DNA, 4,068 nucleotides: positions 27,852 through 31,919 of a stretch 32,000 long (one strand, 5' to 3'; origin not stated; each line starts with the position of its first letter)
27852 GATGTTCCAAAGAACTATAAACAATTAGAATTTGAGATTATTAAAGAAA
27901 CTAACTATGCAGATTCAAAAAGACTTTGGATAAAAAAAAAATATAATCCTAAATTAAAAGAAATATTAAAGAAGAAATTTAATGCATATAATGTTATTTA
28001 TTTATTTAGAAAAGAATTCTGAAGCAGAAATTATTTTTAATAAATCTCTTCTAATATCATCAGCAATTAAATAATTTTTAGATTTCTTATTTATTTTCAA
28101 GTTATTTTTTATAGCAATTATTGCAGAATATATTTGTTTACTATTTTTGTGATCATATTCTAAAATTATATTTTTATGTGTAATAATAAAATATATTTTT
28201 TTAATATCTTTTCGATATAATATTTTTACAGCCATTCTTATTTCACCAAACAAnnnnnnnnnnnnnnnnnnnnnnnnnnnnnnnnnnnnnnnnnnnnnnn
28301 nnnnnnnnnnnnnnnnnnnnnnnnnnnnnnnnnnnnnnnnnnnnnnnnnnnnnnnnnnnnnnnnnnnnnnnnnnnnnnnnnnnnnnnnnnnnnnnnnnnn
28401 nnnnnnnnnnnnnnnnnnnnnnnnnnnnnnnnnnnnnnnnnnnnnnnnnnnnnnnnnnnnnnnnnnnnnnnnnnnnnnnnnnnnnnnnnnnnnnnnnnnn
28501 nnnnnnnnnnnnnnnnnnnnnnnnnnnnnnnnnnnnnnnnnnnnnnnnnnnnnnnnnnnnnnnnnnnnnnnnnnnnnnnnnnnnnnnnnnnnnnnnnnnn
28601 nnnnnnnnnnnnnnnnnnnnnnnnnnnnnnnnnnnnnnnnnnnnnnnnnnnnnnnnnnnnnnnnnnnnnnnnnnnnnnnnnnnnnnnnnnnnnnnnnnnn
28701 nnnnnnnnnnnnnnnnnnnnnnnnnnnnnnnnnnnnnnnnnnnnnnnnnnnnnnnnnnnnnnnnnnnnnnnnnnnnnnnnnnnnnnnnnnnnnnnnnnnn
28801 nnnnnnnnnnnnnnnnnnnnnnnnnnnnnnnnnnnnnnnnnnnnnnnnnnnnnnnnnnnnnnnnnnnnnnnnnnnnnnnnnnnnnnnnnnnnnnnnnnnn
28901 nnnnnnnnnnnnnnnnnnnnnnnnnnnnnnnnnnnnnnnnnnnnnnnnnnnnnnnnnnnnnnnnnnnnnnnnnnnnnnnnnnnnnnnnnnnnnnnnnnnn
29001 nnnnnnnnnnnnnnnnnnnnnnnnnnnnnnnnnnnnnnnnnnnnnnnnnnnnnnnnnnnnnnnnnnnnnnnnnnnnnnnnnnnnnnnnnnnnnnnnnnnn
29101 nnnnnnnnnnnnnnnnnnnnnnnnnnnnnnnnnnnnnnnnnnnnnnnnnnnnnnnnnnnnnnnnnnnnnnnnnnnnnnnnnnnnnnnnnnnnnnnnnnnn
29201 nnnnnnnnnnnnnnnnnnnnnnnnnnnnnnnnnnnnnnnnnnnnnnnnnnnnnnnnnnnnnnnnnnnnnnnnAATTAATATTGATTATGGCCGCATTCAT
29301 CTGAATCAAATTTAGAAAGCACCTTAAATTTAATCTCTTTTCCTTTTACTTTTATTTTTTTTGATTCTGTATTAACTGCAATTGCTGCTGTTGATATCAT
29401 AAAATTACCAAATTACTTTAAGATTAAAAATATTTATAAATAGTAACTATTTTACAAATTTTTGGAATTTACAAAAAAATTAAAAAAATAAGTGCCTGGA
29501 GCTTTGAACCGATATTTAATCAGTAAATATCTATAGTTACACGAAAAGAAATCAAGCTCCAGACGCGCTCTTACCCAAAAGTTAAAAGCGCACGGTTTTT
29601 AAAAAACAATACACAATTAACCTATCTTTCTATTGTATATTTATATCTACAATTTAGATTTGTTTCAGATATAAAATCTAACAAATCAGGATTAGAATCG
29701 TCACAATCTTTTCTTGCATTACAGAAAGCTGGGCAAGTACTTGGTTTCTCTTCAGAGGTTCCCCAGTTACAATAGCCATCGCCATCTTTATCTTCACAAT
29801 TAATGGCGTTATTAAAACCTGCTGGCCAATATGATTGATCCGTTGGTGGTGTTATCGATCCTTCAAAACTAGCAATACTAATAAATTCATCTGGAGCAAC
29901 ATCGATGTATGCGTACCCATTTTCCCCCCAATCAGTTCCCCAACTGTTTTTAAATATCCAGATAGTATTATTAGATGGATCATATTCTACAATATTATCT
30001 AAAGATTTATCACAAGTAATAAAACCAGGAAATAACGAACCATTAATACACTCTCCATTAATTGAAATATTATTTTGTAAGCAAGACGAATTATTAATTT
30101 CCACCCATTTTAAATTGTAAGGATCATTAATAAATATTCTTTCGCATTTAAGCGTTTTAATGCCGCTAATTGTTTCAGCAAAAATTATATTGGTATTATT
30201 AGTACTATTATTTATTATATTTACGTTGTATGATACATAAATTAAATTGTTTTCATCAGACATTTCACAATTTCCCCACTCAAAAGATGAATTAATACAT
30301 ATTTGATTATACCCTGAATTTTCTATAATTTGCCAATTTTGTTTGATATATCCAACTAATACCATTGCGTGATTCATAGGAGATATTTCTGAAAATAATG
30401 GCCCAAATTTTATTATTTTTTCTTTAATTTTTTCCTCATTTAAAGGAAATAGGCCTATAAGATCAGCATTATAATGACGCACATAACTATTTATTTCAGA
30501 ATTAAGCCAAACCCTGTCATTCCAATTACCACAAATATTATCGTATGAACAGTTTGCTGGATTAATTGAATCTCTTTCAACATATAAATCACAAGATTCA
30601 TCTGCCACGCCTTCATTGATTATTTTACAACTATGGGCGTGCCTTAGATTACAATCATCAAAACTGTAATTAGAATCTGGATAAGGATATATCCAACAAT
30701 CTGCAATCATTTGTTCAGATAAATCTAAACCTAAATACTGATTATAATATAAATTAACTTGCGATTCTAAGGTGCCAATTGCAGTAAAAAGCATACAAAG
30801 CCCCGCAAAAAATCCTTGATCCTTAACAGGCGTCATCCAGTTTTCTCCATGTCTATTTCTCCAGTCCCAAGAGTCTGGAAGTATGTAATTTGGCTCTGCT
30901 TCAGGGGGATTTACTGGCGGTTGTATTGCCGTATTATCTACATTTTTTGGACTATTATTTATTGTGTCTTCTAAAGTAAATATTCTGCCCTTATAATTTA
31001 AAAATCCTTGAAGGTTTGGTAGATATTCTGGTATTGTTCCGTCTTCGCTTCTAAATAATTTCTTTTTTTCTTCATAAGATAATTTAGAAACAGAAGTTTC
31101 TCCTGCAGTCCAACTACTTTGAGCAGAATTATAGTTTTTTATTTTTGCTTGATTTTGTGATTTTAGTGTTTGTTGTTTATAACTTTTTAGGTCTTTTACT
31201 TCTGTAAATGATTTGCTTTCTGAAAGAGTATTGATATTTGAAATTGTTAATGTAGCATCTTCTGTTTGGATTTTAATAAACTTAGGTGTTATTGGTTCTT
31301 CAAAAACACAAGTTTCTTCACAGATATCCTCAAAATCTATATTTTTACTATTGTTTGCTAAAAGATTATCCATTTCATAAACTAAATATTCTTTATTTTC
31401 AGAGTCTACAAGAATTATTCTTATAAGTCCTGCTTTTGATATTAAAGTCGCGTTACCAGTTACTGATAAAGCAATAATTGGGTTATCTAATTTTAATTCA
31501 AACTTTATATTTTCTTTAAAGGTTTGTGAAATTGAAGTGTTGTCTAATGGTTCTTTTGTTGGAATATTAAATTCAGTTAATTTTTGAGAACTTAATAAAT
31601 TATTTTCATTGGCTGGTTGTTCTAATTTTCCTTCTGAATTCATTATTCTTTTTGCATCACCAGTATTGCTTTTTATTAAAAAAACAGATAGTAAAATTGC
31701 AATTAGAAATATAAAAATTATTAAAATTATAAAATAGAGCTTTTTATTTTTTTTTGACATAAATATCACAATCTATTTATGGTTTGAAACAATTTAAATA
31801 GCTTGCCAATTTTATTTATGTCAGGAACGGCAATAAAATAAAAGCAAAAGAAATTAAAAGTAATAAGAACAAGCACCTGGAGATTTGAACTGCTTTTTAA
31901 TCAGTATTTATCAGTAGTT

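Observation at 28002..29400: Minimal RiPP-like operon: unannotated 41-aa peptide ending in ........, a radical SAM/SPASM enzyme and a 77-aa partner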

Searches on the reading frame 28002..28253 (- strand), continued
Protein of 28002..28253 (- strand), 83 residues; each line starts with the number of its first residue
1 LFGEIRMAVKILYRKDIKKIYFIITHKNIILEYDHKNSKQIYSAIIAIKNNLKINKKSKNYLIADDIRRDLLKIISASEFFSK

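Call 88: search_protein_representatives(alignment_id=A4)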
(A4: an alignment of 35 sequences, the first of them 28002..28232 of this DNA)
Query: 35 sequences, 95 profile positions. Proteins with E-value up to 0.001 (for the whole library): 75; up to 1e-10: 29; up to 1e-30: 1. The best 75 are listed.
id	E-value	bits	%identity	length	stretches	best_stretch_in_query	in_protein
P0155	3.3e-33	130.1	-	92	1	1-95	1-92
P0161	3.8e-24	101.1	-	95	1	1-94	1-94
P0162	1.6e-20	89.5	-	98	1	2-95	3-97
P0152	3.8e-19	85.1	-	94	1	3-94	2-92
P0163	6.8e-19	84.3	-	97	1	4-95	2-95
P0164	2.3e-17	79.4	-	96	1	3-95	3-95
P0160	1.0e-16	77.3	-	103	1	1-91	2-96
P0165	4.8e-16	75.1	-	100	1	4-95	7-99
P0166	8.6e-16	74.3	-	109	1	3-94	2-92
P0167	1.4e-14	70.4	-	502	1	5-94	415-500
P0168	2.1e-14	69.9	-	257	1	3-93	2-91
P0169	2.3e-14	69.8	-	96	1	3-94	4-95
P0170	3.5e-14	69.2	-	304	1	4-94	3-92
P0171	4.6e-14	68.8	-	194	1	5-94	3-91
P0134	7.3e-14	68.1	-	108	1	3-94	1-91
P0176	5.8e-12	62.1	-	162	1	4-93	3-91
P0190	1.2e-09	54.6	-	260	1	1-72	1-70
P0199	6.5e-08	49.1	-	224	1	4-85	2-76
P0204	1.9e-07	47.6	-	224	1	17-75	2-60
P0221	1.3e-05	41.7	-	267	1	4-66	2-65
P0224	4.2e-05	40.1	-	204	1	4-94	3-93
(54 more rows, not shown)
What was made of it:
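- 28002..28235 (-): Small partner protein (77 aa; 83 aa if the TTG at 28253 is used). A new domain family; predicted leader-peptide-binding adaptor. Family of 75 representatives at 50% clustering (call 88).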

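Call 89: search_protein_families(library=pfam, proteins=[P0167, P0170, P0171, P0176, P0199, P0224, P0168, P0190, P0204, P0221], max_evalue=0.001)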
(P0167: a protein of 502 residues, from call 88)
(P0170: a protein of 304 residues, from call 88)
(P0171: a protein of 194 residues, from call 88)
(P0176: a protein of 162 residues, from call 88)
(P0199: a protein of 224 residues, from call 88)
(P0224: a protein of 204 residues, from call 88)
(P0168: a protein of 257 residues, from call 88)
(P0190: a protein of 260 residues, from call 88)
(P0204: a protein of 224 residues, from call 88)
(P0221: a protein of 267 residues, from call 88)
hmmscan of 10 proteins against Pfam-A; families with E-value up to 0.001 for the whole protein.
P0167 (502 aa): 2 families
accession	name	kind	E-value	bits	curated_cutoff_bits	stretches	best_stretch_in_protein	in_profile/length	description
PF04055.27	Radical_SAM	-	4.2e-19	69.7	29.5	1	89-255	2-165/166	Radical SAM superfamily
PF13353.11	Fer4_12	-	3.5e-08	34.3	22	1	93-212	14-127/137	4Fe-4S single cluster domain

P0170 (304 aa): 2 families
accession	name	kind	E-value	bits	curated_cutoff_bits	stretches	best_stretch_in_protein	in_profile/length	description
PF16363.11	GDP_Man_Dehyd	-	1.3e-37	130.4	27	1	105-276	139-332/332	GDP-mannose 4,6 dehydratase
PF01370.27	Epimerase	-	1.4e-29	103.7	20.9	1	107-211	127-240/240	NAD dependent epimerase/dehydratase family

P0171 (194 aa): 4 families
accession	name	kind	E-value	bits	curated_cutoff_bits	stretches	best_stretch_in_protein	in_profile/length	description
PF00583.31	Acetyltransf_1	-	2.8e-11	44.2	20.7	1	101-186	24-116/116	Acetyltransferase (GNAT) family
PF13673.13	Acetyltransf_10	-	1.5e-09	38.4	23.6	1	102-188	22-109/128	Acetyltransferase (GNAT) domain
PF13508.13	Acetyltransf_7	-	1.9e-09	38.2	27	1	116-188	8-84/84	Acetyltransferase (GNAT) domain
PF08445.16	FR47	-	0.00031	21.1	22.1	1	114-187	2-78/86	FR47-like protein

P0176 (162 aa): 0 families

P0199 (224 aa): 4 families
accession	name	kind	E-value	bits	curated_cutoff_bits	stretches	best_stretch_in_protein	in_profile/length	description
PF13673.13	Acetyltransf_10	-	1.3e-11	45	23.6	1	79-176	11-109/128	Acetyltransferase (GNAT) domain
PF00583.31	Acetyltransf_1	-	8e-10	39.5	20.7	1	90-174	23-116/116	Acetyltransferase (GNAT) family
PF13508.13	Acetyltransf_7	-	6.2e-08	33.3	27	1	103-175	5-83/84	Acetyltransferase (GNAT) domain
PF08445.16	FR47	-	0.00011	22.5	22.1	1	104-177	2-80/86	FR47-like protein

P0224 (204 aa): 3 families
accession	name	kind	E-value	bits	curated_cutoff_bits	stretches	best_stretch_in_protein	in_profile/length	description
PF00583.31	Acetyltransf_1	-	1.4e-12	48.4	20.7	1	104-188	26-116/116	Acetyltransferase (GNAT) family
PF13508.13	Acetyltransf_7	-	3.4e-11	43.8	27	1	112-190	4-84/84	Acetyltransferase (GNAT) domain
PF13673.13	Acetyltransf_10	-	6.8e-10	39.5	23.6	1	103-192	23-111/128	Acetyltransferase (GNAT) domain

P0168 (257 aa): 4 families
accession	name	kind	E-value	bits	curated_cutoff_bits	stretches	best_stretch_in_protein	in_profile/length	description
PF00583.31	Acetyltransf_1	-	4.9e-11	43.4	20.7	1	104-188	25-116/116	Acetyltransferase (GNAT) family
PF13508.13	Acetyltransf_7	-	3.3e-09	37.4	27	1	118-189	9-83/84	Acetyltransferase (GNAT) domain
PF13673.13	Acetyltransf_10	-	7.3e-09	36.1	23.6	1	105-190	24-109/128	Acetyltransferase (GNAT) domain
PF08445.16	FR47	-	0.00022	21.6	22.1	1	115-189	2-78/86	FR47-like protein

P0190 (260 aa): 3 families
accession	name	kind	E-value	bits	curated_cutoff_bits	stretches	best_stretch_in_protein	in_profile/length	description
PF00583.31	Acetyltransf_1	-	8.3e-11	42.6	20.7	1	92-189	12-116/116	Acetyltransferase (GNAT) family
PF13673.13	Acetyltransf_10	-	3.3e-09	37.2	23.6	1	100-192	19-110/128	Acetyltransferase (GNAT) domain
PF13508.13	Acetyltransf_7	-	9.9e-08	32.7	27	1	114-190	5-83/84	Acetyltransferase (GNAT) domain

P0204 (224 aa): 3 families
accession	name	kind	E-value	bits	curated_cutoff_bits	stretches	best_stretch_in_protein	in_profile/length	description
PF13673.13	Acetyltransf_10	-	7.7e-13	49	23.6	1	89-172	23-105/128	Acetyltransferase (GNAT) domain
PF00583.31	Acetyltransf_1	-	1.9e-11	44.7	20.7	1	86-170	23-113/116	Acetyltransferase (GNAT) family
PF13508.13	Acetyltransf_7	-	2.1e-08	34.9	27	1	99-170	5-78/84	Acetyltransferase (GNAT) domain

P0221 (267 aa): 3 families
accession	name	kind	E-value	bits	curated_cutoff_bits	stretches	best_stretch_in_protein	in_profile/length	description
PF00583.31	Acetyltransf_1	-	1.9e-14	54.4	20.7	1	106-193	23-116/116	Acetyltransferase (GNAT) family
PF13673.13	Acetyltransf_10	-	1.8e-11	44.5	23.6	1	109-196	24-110/128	Acetyltransferase (GNAT) domain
PF13508.13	Acetyltransf_7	-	5.3e-11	43.2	27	1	116-194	3-83/84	Acetyltransferase (GNAT) domain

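Call 92: search_protein_families(library=pfam, alignment_id=A7, max_evalue=10)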
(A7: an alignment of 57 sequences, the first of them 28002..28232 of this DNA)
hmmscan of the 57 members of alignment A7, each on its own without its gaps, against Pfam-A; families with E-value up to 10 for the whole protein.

A. member 1, window:28002-28232:- (76 aa): 1 family
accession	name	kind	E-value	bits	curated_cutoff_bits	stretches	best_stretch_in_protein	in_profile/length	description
PF14466.11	PLCC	-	0.0047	17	24.2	1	10-67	96-152/153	PLAT/LH2 and C2-like Ca2+-binding lipoprotein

B. families by the number of members that match (of 57 scanned): 26 families (the first 25 are shown)
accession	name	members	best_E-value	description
PF14466.11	PLCC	2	9.1e-05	PLAT/LH2 and C2-like Ca2+-binding lipoprotein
PF14011.11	ESX-1_EspG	2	0.0098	EspG family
PF23672.1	DUF7153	2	0.043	Domain of unknown function (DUF7153)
PF22896.3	OB_RNR_1st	1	0.0014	Ribonuclease R, OB first domain, N-terminal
PF18419.6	ATP-grasp_6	1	0.024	ATP-grasp-like domain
PF22182.2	DUF6945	1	0.037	Domain of unknown function (DUF6945)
PF24999.1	LAMB4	1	0.043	Laminin subunit beta-4-like domain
PF09111.16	SLIDE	1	0.046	SLIDE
PF22346.2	CARDS_D3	1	0.06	ADP-ribosylating toxin CARDS, C-terminal beta-trefoil domain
PF16748.10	INSC_LBD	1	0.071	Inscuteable LGN-binding domain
PF02772.21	S-AdoMet_synt_M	1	0.073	S-adenosylmethionine synthetase, central domain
PF07223.17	DUF1421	1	0.088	UBA-like domain (DUF1421)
PF12948.12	MSP7_C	1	0.096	MSP7-like protein C-terminal domain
PF07517.20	SecA_DEAD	1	0.11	SecA DEAD-like domain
PF02990.21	EMP70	1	0.12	Endomembrane protein 70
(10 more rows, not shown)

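Call 107: search_protein_families(library=ncbifam, proteins=[P0167], max_evalue=0.001)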
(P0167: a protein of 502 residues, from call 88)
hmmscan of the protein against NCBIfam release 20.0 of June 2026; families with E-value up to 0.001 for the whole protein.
P0167 (502 aa): 59 families (the best 25 are shown)
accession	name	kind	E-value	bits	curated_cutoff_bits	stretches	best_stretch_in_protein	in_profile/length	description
TIGR04334.1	rSAM_Clo7bot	equivalog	4.6e-68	229.9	600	1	3-407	2-438/440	radical SAM/SPASM domain Clo7bot peptide maturase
TIGR04463.1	rSAM_vs_C_rich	equivalog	3.5e-53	180.9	525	1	14-379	10-397/438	TIGR04463 family radical SAM/SPASM RiPP maturase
NF038107.1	rSAM_NF038107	equivalog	4.9e-46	157.4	600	1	1-405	1-433/444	Cys-every-fifth radical SAM/SPASM peptide maturase CefB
TIGR04280.1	geopep_mat_rSAM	hypoth_equivalog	1.1e-40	140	400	1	14-383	17-399/428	geopeptide radical SAM maturase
NF052473.1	rSAM_FlmE_OhkG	exception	1.3e-36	126.4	500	1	32-253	43-273/481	FlmE/OhkG family radical SAM/SPASM peptide maturase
NF047865.1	rSAM_PapB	equivalog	1.4e-33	116.6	340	1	86-382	5-322/330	PapB family radical SAM/SPASM ranthipeptide maturase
TIGR04064.1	rSAM_nif11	equivalog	2e-28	99.4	518.7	2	10-228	7-224/459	nif11-like peptide radical SAM maturase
TIGR04068.1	rSAM_ocin_clost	equivalog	8e-27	94.2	500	1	9-291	4-297/462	Cys-rich peptide radical SAM maturase CcpM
NF041298.1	rSAM_mat_DynA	equivalog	1.5e-25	89.9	450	1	94-289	11-208/356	dynobactin maturation radical SAM/SPASM protein DynA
TIGR03942.1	sulfatase_rSAM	equivalog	8.1e-25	87.6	349.45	2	90-259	7-179/363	anaerobic sulfatase maturase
TIGR03974.1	rSAM_six_Cys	equivalog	3.1e-23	82.4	425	2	51-289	67-310/451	thioether cross-link-forming SCIFF peptide maturase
TIGR04115.1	rSAM_Cxxx_rpt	equivalog_domain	1.8e-20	73.7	350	1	86-254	4-182/359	radical SAM peptide maturase, CXXX-repeat target family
TIGR03906.1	quino_hemo_SAM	equivalog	2.4e-20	72.6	453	1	88-261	98-275/467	quinohemoprotein amine dehydrogenase maturation protein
NF041707.1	rSAM_YhhB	equivalog_domain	6.7e-20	71.3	445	1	93-232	11-156/369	cyclophane-forming radical SAM/SPASM peptide maturase YhhB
NF040492.1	not_ScfB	exception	1.8e-18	66.7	855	2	51-259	66-276/450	ScfB-related radical SAM/SPASM orphan maturase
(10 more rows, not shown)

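Call 115: search_protein_families(library=padloc, proteins=[window:28002-28235:-, L174:1385-2554:+], max_evalue=0.001)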
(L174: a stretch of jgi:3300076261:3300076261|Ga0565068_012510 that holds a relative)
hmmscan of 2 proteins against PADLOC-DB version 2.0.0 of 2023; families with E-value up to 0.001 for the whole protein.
window:28002-28235:- (77 aa): 0 families

L174:1385-2554:+ (389 aa): 8 families
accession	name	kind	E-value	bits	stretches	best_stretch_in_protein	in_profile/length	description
PDLC04787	PDC-S01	-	1.8e-72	242.5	1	23-353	5-347/412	-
PDLC04789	PDC-S01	-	6.4e-46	155.1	1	26-330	2-298/375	-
PDLC04790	PDC-S01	-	1.6e-25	87.7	1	30-316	15-301/422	-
PDLC04788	PDC-S01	-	8e-18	62.6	1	40-317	17-314/448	-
PDLC04786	PDC-S01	-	5.2e-17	59.7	1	39-318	17-324/439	-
PDLC04791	PDC-S01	-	9.4e-15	52.2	1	35-300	10-273/395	-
PDLC04792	PDC-S01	-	3.9e-12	43.5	1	33-309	8-314/452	-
PDLC04140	mad8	-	0.00012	19.7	1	38-246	23-182/314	mads_8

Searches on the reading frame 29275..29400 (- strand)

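Call 9: search_protein_families(library=pfam, proteins=[window:29275-29400:-], max_evalue=0.1)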
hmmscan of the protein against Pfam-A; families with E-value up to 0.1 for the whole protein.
window:29275-29400:- (41 aa): 2 families
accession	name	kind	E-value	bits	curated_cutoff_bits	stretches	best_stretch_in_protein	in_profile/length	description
PF07873.16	YabP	-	0.039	14.2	27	1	3-29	23-49/64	YabP family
PF07005.16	SBD_N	-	0.098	12.8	25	0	11-38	62-90/230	Sugar-binding N-terminal domain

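Call 12: search_protein_families(library=ncbifam, proteins=[window:29275-29400:-], max_evalue=0.1)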
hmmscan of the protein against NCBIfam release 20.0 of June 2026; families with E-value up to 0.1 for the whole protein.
window:29275-29400:- (41 aa): 0 families

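Call 115: search_protein_families(library=padloc, proteins=[window:29275-29400:-], max_evalue=0.001)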
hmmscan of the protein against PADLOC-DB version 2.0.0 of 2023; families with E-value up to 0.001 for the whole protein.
window:29275-29400:- (41 aa): 0 families

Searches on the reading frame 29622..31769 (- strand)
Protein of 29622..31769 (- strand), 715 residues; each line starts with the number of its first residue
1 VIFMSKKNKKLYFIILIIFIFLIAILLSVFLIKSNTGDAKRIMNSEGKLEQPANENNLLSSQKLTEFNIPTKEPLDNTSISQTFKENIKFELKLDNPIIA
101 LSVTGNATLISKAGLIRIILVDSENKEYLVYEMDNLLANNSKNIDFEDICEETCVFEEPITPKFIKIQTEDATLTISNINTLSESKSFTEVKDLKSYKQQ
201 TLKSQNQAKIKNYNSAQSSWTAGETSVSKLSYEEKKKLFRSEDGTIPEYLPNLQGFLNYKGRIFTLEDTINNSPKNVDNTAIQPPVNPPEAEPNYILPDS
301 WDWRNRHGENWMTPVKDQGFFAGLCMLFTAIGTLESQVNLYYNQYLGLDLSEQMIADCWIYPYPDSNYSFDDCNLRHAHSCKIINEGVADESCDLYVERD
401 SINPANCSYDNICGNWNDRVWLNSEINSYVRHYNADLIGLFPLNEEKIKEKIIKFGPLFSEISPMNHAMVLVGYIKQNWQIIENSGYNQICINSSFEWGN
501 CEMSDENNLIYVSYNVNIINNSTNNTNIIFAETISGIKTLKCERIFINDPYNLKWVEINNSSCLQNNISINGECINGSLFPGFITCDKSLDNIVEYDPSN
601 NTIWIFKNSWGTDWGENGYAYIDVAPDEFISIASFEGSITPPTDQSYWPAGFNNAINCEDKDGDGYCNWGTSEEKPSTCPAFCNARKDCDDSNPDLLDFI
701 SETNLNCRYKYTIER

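Call 9: search_protein_families(library=pfam, proteins=[window:29622-31769:-], max_evalue=0.1)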
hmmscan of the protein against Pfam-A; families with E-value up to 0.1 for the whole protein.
window:29622-31769:- (715 aa): 2 families
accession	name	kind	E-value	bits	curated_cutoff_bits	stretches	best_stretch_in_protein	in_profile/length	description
PF00112.29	Peptidase_C1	-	8.3e-19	69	20.7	2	297-463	1-142/220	Papain family cysteine protease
PF16118.10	DUF4834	-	0.094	14.1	27.8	0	12-62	8-58/99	Domain of unknown function (DUF4834)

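Call 12: search_protein_families(library=ncbifam, proteins=[window:29622-31769:-], max_evalue=0.1)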
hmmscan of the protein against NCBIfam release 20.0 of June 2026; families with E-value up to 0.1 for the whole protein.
window:29622-31769:- (715 aa): 0 families

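Call 71: find_encoding_contigs(protein=window:29622-31769:-, flank=10000, max_places=5)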
Protein window:29622-31769:- (715 aa): no gene with exactly this product is on record in the collection.

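Call 72: find_encoding_contigs(protein=window:29622-31760:-, flank=10000, max_places=5)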
Protein window:29622-31760:- (712 aa): 2 contigs read that carry it; 1 place shown.
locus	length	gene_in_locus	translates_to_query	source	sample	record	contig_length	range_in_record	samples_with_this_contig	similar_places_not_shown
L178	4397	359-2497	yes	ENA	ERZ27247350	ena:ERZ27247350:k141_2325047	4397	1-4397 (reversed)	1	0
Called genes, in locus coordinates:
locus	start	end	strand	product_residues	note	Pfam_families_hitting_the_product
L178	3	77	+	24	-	?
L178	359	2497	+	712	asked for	PF00112:Peptidase_C1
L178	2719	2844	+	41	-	-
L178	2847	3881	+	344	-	PF04055:Radical_SAM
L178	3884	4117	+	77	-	-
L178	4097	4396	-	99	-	?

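Call 115: search_protein_families(library=padloc, proteins=[window:29622-31760:-], max_evalue=0.001)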
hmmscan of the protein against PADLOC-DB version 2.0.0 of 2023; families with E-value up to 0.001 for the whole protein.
window:29622-31760:- (712 aa): 0 families
